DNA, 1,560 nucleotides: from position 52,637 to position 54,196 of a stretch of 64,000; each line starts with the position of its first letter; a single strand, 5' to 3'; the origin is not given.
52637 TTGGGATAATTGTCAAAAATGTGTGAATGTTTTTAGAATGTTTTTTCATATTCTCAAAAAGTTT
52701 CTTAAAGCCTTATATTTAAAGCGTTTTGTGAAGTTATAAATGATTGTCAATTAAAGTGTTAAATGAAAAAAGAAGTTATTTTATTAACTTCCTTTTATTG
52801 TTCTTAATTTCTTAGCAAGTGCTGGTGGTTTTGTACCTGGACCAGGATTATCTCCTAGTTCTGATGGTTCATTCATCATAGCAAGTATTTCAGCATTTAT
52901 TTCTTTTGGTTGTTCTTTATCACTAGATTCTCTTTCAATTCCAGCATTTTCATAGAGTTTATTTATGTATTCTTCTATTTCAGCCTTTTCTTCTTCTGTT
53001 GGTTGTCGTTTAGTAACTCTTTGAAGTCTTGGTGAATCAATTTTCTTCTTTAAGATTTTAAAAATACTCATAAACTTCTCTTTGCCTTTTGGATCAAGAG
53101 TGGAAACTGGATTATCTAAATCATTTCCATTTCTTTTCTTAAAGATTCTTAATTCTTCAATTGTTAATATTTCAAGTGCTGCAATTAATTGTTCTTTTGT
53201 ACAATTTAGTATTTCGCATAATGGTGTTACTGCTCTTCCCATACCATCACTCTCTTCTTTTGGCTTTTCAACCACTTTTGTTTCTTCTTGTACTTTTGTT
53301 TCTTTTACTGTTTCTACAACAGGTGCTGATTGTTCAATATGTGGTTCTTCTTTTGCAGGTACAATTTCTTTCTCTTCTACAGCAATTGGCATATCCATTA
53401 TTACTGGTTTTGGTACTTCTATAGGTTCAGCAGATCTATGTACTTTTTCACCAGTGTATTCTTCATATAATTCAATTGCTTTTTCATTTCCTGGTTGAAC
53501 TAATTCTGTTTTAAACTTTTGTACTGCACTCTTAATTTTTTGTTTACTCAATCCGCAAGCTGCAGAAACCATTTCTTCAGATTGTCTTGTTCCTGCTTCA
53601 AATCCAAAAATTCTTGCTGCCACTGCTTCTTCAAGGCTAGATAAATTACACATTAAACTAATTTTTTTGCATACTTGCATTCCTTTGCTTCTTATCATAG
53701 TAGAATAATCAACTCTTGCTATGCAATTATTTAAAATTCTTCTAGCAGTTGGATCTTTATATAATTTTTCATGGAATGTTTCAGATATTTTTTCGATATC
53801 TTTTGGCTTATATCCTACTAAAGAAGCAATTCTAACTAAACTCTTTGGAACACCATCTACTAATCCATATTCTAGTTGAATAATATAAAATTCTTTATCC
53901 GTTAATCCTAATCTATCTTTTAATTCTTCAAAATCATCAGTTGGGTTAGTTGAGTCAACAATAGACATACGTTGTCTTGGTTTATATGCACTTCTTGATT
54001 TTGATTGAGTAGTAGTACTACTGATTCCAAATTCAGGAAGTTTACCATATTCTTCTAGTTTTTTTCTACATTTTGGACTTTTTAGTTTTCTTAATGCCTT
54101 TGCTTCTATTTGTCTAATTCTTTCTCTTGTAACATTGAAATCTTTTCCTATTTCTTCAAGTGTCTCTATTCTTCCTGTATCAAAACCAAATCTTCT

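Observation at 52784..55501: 905-aa sigma-70 paralogue: housekeeping-type core plus a novel N-domain and a C-terminal array of extra sigma-4-like HTH modules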

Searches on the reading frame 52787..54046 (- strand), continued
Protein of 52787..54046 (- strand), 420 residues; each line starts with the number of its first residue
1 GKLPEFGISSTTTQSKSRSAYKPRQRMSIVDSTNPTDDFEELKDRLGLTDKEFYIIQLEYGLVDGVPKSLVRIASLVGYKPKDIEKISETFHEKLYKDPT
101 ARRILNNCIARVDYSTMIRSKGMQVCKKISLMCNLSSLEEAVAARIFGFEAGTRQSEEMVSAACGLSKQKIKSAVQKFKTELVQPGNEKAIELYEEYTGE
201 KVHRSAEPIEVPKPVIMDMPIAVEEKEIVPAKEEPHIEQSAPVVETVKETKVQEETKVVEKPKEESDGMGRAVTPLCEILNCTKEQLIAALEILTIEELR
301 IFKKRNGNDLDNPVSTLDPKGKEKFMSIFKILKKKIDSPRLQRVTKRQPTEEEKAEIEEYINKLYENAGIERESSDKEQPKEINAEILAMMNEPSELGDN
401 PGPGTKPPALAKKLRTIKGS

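Call 59: find_encoding_contigs(protein=P0009, flank=10000, max_places=2)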
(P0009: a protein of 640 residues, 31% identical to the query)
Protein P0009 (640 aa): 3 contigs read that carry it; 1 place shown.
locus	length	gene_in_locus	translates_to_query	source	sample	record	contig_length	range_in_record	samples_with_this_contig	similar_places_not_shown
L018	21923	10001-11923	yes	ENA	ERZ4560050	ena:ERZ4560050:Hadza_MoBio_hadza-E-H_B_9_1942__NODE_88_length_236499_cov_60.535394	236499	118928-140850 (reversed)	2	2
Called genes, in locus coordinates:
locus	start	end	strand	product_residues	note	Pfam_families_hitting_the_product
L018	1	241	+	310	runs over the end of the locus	PF00551:Formyl_trans_N, PF02911:Formyl_trans_C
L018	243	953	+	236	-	-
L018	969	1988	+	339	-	PF21016:RlmN_N, PF04055:Radical_SAM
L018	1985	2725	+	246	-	PF00481:PP2C, PF13672:PP2C_2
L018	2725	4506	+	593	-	PF00069:Pkinase, PF07714:PK_Tyr_Ser-Thr, PF03109:ABC1 (weak), PF14531:Kinase-like (weak), PF03793:PASTA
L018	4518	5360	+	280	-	PF16745:RsgA_N, PF03193:RsgA_GTPase, PF01926:MMR_HSR1 (faint)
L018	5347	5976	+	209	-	PF00834:Ribul_P_3_epim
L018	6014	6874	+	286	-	-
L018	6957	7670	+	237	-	-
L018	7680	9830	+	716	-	PF09371:Tex_N, PF22706:Tex_central_region, PF16921:Tex_YqgF, PF14635:HHH_7, PF12836:HHH_3, PF17674:HHH_9, PF00575:S1, PF23459:S1_RRP5 (faint)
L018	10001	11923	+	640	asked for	PF03448:MgtE_N (faint), PF05263:DUF722 (faint), PF17997:Cry1Ac_D5 (faint), PF07299:EF-G-binding_N (faint), PF12024:DUF3512 (faint), PF13684:FakA-like_C (faint), PF18039:UBA_6 (faint), PF20196:DUF6559 (faint), +5 more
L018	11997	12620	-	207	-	PF13545:HTH_Crp_2 (weak)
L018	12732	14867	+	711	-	PF03477:ATP-cone, PF13597:NRDD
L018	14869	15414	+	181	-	PF13353:Fer4_12, PF04055:Radical_SAM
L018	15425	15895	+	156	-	PF00692:dUTPase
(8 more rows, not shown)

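Call 60: search_dna_similar(query=P0013, collection=phages, mode=protein, max_evalue=0.001, max_rows=15)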
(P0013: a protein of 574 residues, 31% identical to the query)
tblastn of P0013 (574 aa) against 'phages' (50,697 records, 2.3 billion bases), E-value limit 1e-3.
No match.

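Call 61: search_dna_similar(query=window:52787-54046:-, collection=phages, mode=protein, max_evalue=0.001, max_rows=10)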
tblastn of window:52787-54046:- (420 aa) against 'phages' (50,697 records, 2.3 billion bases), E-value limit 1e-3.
No match.

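Call 62: search_dna_similar(query=P0013, collection=plasmids, mode=protein, max_evalue=0.001, max_rows=15)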
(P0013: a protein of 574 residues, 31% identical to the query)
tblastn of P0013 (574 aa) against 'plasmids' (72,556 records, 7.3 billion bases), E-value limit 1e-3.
No match.
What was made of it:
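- There are no hits in the phage or plasmid collections (calls 60-62).
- Tried and rejected: The phage and plasmid collections gave no match to the extension or to a C-D protein (calls 60-62).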

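Call 79: search_protein_families(library=phrogs, proteins=[window:52787-54046:-, P0009, P0028], max_evalue=0.01)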
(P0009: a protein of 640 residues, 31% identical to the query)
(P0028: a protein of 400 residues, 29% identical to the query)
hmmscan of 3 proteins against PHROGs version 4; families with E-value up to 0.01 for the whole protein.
window:52787-54046:- (420 aa): 0 families

P0009 (640 aa): 15 families
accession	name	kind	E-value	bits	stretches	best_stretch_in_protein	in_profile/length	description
phrog_351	-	transcription regulation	4.8e-08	33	0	34-73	659-697/928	RNA polymerase sigma factor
phrog_10960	-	unknown function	9.1e-08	33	0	167-251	60-141/162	-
phrog_36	-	transcription regulation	2.4e-07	31.6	0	40-68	129-157/220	transcriptional regulator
phrog_8655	-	unknown function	1.3e-06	29.3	0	195-221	15-40/55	-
phrog_29095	-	DNA, RNA and nucleotide metabolism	1.5e-06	29.6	0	429-470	19-60/92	endonuclease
phrog_33277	-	DNA, RNA and nucleotide metabolism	2.1e-05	25.7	0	108-238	5-129/150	ParB-like partition protein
phrog_1957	-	unknown function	0.00016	22.7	0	348-365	58-75/82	-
phrog_2198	-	transcription regulation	0.0029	18.8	0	33-80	65-112/133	Alt-like transcription activator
phrog_24562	-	unknown function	0.004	18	0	288-303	8-23/27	-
phrog_6870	-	unknown function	0.0057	17.4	0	328-379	117-168/174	-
phrog_5349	-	unknown function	0.0061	17.7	0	190-214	54-78/132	-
phrog_3512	-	transcription regulation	0.0079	17.4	0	107-178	45-114/130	sigma factor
phrog_22893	-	unknown function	0.0079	17.1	0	200-229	5-34/59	-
phrog_17831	-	unknown function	0.0086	16.9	0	128-154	138-164/209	-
phrog_24009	-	unknown function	0.0095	17.4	0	170-208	17-55/105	-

P0028 (400 aa): 1 family
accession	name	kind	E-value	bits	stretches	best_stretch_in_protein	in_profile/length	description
phrog_29483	-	unknown function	0.0088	17.3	0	187-218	39-70/115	-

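Call 81: find_encoding_contigs(protein=P0010, flank=10000, max_places=2)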
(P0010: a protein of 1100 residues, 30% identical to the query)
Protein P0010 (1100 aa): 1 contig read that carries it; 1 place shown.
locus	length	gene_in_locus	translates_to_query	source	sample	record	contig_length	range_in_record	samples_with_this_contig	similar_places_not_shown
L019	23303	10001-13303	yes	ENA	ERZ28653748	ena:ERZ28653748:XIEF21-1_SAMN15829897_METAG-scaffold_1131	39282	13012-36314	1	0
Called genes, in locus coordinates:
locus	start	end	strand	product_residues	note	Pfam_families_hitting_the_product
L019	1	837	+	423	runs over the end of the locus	PF05193:Peptidase_M16_C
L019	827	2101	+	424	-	PF00675:Peptidase_M16, PF05193:Peptidase_M16_C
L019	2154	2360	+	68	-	PF03840:SecG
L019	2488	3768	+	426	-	PF25888:WHD_DnaB, PF07261:DnaB_2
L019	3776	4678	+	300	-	PF03969:AFG1_ATPase (faint)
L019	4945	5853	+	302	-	-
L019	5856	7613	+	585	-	PF07973:tRNA_SAD, PF00587:tRNA-synt_2b, PF03129:HGTP_anticodon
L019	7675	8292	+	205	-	PF03729:DUF308 (faint)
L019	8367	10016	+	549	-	PF00140:Sigma70_r1_2, PF04542:Sigma70_r2, PF04539:Sigma70_r3, PF04545:Sigma70_r4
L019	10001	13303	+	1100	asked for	-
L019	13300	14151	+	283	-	-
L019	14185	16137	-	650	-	PF00912:Transgly, PF00905:Transpeptidase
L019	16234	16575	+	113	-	-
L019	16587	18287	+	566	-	PF03485:Arg_tRNA_synt_N, PF00750:tRNA-synt_1d, PF05746:DALR_1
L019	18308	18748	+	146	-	-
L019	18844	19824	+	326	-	PF01381:HTH_3, PF12844:HTH_19, PF13560:HTH_31 (weak), PF00005:ABC_tran, PF13304:AAA_21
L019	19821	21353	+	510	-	PF12679:ABC2_membrane_2, PF10920:DUF2705, PF12730:ABC2_membrane_4 (weak)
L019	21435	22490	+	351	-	PF03462:PCRF, PF00472:RF-1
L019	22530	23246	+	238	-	PF05175:MTS, PF06325:PrmA, PF13847:Methyltransf_31, PF08241:Methyltransf_11 (weak), PF08242:Methyltransf_12 (weak), PF13649:Methyltransf_25, PF07669:Eco57I (weak)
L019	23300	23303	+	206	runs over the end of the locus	PF05175:MTS, PF06325:PrmA, PF13649:Methyltransf_25, PF13847:Methyltransf_31, PF08241:Methyltransf_11 (weak), PF08242:Methyltransf_12 (weak)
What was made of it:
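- In L019 the equivalent gene is split into two overlapping ORFs (call 81).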

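Call 82: find_encoding_contigs(protein=P0023, flank=10000, max_places=2)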
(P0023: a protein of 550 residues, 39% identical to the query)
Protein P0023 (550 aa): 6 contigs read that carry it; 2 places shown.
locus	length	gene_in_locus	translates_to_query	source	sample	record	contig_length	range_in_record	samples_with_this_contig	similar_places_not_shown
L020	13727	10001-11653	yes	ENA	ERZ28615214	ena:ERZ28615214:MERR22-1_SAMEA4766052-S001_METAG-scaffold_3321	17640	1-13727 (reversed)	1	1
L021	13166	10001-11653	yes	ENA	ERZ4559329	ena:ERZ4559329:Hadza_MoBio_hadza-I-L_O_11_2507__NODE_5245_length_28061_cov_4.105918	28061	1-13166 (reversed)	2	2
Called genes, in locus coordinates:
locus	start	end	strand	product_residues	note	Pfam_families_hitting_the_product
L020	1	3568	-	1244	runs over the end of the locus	PF12810:ALK_LTK_GRD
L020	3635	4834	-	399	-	PF02638:GHL10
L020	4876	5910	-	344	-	PF02547:Queuosine_synth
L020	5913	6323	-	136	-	-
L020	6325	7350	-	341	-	PF00910:RNA_helicase (faint), PF05496:RuvB_N, PF06068:TIP49 (weak), PF13173:AAA_14 (weak), PF00004:AAA, PF07728:AAA_5, PF17864:AAA_lid_4, PF05491:WHD_RuvB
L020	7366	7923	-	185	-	PF01330:RuvA_N, PF14520:HHH_5, PF07499:RuvA_C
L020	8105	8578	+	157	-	PF08279:HTH_11 (weak), PF13280:WYL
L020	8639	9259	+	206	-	PF01725:Ham1p_like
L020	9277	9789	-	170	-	PF01966:HD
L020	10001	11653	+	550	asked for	PF04542:Sigma70_r2, PF05263:DUF722 (faint), PF08281:Sigma70_r4_2 (faint), PF04545:Sigma70_r4 (weak), PF04967:HTH_10 (faint)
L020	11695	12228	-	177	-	-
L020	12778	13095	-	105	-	PF17761:DUF1016_N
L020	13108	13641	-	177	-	-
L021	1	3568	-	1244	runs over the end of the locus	PF12810:ALK_LTK_GRD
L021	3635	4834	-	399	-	PF02638:GHL10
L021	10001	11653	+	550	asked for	PF04542:Sigma70_r2, PF05263:DUF722 (faint), PF08281:Sigma70_r4_2 (faint), PF04545:Sigma70_r4 (weak), PF04967:HTH_10 (faint)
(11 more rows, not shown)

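Call 87: search_protein_families(library=ncbifam, proteins=[window:52787-54046:-, P0009, P0013, P0003], max_evalue=0.01)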
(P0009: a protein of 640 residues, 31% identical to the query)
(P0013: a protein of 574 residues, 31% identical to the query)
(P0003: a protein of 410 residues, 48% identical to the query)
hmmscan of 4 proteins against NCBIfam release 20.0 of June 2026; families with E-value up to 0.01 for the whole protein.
window:52787-54046:- (420 aa): 5 families
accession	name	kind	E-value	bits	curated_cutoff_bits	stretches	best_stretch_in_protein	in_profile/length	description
NF005920.0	PRK07921.1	subfamily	0.00062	18.9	464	0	48-103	267-322/328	RNA polymerase sigma factor SigB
NF005722.0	PRK07539.1-2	equivalog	0.00069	19.7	141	1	54-128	32-103/157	NADH-quinone oxidoreductase subunit NuoE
TIGR02393.1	RpoD_Cterm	equivalog_domain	0.00085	19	354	0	40-104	168-232/238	RNA polymerase sigma factor RpoD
TIGR02997.1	Sig70-cyanoRpoD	subfamily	0.0043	16.4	384.5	0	47-89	249-291/298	RNA polymerase sigma factor, RpoD/SigA family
NF005785.0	PRK07598.1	equivalog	0.0076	15.1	554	0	47-90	350-393/415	RNA polymerase sigma factor SigC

P0009 (640 aa): 23 families
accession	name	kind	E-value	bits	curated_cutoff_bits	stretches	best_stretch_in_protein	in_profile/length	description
TIGR02937.1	sigma70-ECF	superfamily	2.2e-19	69.7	42.9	1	420-604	102-164/165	sigma-70 family RNA polymerase sigma factor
TIGR02393.1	RpoD_Cterm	equivalog_domain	4.4e-16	59.2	354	1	422-491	163-228/238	RNA polymerase sigma factor RpoD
NF053879.1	RNAPolSigSigVBac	equivalog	3.2e-09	36.7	190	0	186-221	90-125/160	RNA polymerase sigma factor SigV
TIGR02394.1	rpoS_proteo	equivalog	1.5e-08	34.5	378.7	0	188-217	207-236/285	RNA polymerase sigma factor RpoS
NF004471.0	PRK05803.1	subfamily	2.2e-08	33.6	252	0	33-74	158-200/235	RNA polymerase sporulation sigma factor SigK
TIGR02983.1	SigE-fam_strep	subfamily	1.4e-07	31.6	141.55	0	268-298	98-128/162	SigE family RNA polymerase sigma factor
TIGR02997.1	Sig70-cyanoRpoD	subfamily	2e-07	30.6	384.5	0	40-71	239-270/298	RNA polymerase sigma factor, RpoD/SigA family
NF009195.0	PRK12543.1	subfamily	2.5e-07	30.4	197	0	323-374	95-146/192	RNA polymerase sigma factor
NF004561.0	PRK05901.1-3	equivalog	3.5e-07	29.7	582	0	426-493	466-521/537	RNA polymerase sigma factor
NF007646.0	PRK10318.1-3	equivalog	5.7e-07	29.7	171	0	185-219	17-50/122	hypothetical protein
NF041931.2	MzaA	equivalog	1.1e-06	27.8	800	0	25-70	631-673/726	MZA anti-phage system associated sigma-70 family RNA polymerase sigma factor MzaA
TIGR02980.1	SigBFG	subfamily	1.5e-06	28.1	234.35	0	37-68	165-196/227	SigB/SigF/SigG family RNA polymerase sigma factor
NF045770.1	MPN403_MG284_C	domain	3.2e-06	27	37.3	0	42-63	3-24/57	MG284/MPN403 family protein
NF006377.0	PRK08611.1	equivalog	8.3e-06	24.6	742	0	348-417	505-571/576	pyruvate oxidase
NF006666.0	PRK09210.1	equivalog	2.9e-05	23.5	572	0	412-491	289-360/370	RNA polymerase sigma factor RpoD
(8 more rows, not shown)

P0013 (574 aa): 13 families
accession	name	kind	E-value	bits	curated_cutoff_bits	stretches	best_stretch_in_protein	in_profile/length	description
TIGR02393.1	RpoD_Cterm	equivalog_domain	6.9e-15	55.3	354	0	271-310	154-193/238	RNA polymerase sigma factor RpoD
TIGR02997.1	Sig70-cyanoRpoD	subfamily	3.3e-11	43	384.5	0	250-313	207-269/298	RNA polymerase sigma factor, RpoD/SigA family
TIGR02937.1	sigma70-ECF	superfamily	7.1e-11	42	42.9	0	268-310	96-134/165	sigma-70 family RNA polymerase sigma factor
NF005920.0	PRK07921.1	subfamily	1.6e-10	40.5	464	0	181-214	253-286/328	RNA polymerase sigma factor SigB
TIGR02952.1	Sig70_famx2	equivalog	3.7e-08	33.4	206.45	0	245-312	74-141/170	ECF subfamily RNA polymerase sigma factor, BldN family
NF004471.0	PRK05803.1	subfamily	5.4e-08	32.4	252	0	283-320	166-203/235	RNA polymerase sporulation sigma factor SigK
NF041931.2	MzaA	equivalog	1.1e-06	27.9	800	0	236-313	595-673/726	MZA anti-phage system associated sigma-70 family RNA polymerase sigma factor MzaA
TIGR02846.1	spore_sigmaK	equivalog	1.5e-05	24.6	298.65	0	283-319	164-200/227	RNA polymerase sporulation sigma factor SigK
NF004207.0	PRK05657.1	equivalog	0.00012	21.5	394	0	182-214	253-285/329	RNA polymerase sigma factor RpoS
NF045770.1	MPN403_MG284_C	domain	0.00015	21.7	37.3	0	186-210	3-27/57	MG284/MPN403 family protein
TIGR02479.1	FliA_WhiG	subfamily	0.0044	16.8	189.6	0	254-310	136-192/224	FliA/WhiG family RNA polymerase sigma factor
TIGR02929.1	anfG_nitrog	equivalog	0.0065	16.5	124.7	0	166-198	58-90/109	Fe-only nitrogenase subunit delta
TIGR03209.1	P21_Cbot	equivalog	0.0088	16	138.35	0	269-310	83-124/142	botulinum neurotoxin transcription-activating sigma factor BotR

P0003 (410 aa): 8 families
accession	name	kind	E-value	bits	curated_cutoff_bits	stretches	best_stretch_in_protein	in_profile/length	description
TIGR02997.1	Sig70-cyanoRpoD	subfamily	8.2e-06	25.3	384.5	0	73-116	245-288/298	RNA polymerase sigma factor, RpoD/SigA family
NF006666.0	PRK09210.1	equivalog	4.9e-05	22.8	572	0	330-380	294-344/370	RNA polymerase sigma factor RpoD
TIGR02393.1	RpoD_Cterm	equivalog_domain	0.0001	22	354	0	330-397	162-229/238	RNA polymerase sigma factor RpoD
NF005920.0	PRK07921.1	subfamily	0.00032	19.8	464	0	2-49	276-323/328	RNA polymerase sigma factor SigB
NF005785.0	PRK07598.1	equivalog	0.00066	18.6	554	0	333-381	339-387/415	RNA polymerase sigma factor SigC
NF004615.0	PRK05949.1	subfamily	0.0016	17.4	530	1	330-400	252-322/327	RNA polymerase sigma factor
TIGR00122.1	birA_repr_reg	equivalog_domain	0.0051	16.7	70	0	89-124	5-40/69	biotin operon repressor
TIGR02937.1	sigma70-ECF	superfamily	0.0085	15.7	42.9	0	306-391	96-160/165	sigma-70 family RNA polymerase sigma factor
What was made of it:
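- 53738..53932 (-): Module A (residues 524-588): first extra sigma-4-like helix-turn-helix. NCBIfam RpoD_Cterm and SigB models align their region 4 to it at E about 1e-3 (call 87).
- On Sigma-4 fold, for modules A and B: NCBIfam RpoD_Cterm aligns to module A at E = 8.5e-4 (call 87).
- NCBIfam RpoD and SigB models align their region 4 to module A (call 87).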

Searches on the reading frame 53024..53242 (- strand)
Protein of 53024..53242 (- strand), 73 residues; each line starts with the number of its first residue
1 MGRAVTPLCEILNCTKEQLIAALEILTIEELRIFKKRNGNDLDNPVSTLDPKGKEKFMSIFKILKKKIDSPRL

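Call 66: find_homologous_proteins(query=A10, max_evalue=0.001)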
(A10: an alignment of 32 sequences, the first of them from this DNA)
Query A10 (32 sequences) (73 aa, profile of the alignment): 1 proteins with E <= 0.001 among 8000 candidates.
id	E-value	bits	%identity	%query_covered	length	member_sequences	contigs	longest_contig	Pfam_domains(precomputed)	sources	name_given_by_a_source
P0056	3.9e-14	70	29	58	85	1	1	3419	-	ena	-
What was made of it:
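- Tried and rejected: the module-C profile returned only an 85-aa fragment (call 66).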

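Call 78: search_solved_structures(query=A10, max_evalue=10, show_alignments=2)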
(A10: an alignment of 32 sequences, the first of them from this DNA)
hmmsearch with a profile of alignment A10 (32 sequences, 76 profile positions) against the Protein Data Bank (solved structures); distinct sequences matched with E-value up to 10: 41.
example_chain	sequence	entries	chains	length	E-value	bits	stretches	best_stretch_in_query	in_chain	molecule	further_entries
3h3d_X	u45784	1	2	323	0.00066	22.8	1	8-53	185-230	Maternal protein pumilio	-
5kl1_A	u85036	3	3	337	0.00074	22.6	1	8-52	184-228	Maternal protein pumilio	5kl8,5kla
4g8x_A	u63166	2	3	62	0.0063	19.6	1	17-42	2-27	RNA polymerase sigma factor rpoD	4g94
3gvo_A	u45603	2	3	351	0.0078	19.3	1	8-43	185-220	Pumilio homolog 2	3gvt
4g6d_A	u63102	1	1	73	0.0094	19.1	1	17-42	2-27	RNA polymerase sigma factor rpoD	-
8x6f_E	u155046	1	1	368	0.01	19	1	9-42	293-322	RNA polymerase sigma factor SigA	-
1tty_A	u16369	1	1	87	0.011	18.9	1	17-40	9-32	RNA polymerase sigma factor rpoD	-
3dxj_F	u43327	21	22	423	0.012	18.8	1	17-40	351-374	RNA polymerase pricipal sigma factor (RpoD); CHAIN F, P | RNA polymerase sigma factor | RNA polymerase sigma factor SigA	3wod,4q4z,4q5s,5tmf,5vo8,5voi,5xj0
1iw7_F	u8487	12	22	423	0.012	18.8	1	17-40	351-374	RNA polymerase sigma-70 subunit | principal sigma factor | DNA-directed RNA polymerase sigma chain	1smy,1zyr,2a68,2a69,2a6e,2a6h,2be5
4g7h_F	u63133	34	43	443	0.015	18.4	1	17-40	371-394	RNA polymerase sigma factor | DNA directed RNA polymerase sigma factor A | RNA polymerase sigma factor SigA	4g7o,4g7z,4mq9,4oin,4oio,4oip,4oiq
9ujk_F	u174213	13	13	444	0.015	18.4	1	17-40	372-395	RNA polymerase sigma factor SigA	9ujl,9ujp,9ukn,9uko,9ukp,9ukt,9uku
5x21_F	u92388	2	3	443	0.015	18.4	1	17-40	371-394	RNA polymerase sigma factor SigA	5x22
9fo6_F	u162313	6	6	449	0.015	18.4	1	17-40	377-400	RNA polymerase sigma factor SigA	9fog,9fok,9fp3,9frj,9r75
3q0q_A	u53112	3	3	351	0.027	17.6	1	8-43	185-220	Pumilio homolog 2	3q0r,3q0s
7ckq_F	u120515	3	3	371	0.033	17.3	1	9-42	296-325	RNA polymerase sigma factor SigA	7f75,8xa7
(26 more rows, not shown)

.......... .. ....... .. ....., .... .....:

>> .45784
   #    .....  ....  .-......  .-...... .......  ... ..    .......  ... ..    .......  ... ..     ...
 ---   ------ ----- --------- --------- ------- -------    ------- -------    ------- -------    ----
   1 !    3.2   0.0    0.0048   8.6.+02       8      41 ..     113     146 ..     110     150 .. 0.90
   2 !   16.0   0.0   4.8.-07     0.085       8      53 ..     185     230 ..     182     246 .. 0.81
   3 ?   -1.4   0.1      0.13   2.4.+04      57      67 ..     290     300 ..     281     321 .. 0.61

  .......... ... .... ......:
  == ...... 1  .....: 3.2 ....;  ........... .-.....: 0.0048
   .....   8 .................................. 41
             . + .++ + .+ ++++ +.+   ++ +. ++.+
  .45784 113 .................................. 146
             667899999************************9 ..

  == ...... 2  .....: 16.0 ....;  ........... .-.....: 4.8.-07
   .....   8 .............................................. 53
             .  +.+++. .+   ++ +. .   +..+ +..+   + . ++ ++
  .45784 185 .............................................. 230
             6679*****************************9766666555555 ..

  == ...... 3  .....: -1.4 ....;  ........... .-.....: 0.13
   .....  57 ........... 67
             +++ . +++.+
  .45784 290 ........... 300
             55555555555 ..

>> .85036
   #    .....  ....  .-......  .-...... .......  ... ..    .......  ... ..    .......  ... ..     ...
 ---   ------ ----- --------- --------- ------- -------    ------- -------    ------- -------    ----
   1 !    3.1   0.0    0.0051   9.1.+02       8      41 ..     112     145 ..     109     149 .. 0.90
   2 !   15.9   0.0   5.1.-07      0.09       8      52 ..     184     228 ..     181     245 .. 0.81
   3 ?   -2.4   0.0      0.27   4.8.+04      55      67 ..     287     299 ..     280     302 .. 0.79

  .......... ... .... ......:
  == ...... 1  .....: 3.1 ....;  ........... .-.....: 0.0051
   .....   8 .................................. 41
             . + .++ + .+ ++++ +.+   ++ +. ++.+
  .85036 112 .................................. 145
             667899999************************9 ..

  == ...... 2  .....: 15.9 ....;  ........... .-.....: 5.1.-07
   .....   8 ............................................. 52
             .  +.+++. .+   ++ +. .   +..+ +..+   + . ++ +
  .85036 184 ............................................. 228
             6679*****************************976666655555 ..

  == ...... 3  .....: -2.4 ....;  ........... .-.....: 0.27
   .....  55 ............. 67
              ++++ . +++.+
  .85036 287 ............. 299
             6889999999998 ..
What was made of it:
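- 53027..53242 (-): Module C (residues 754-825): degenerate sigma-4 derivative that keeps the region-4.1 helix (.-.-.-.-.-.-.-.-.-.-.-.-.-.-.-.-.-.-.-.). It is the unit that forms arrays of up to 12 copies in relatives. The module-C profile hits the first ~25 residues of solved SigA domain-4 chains (call 78).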
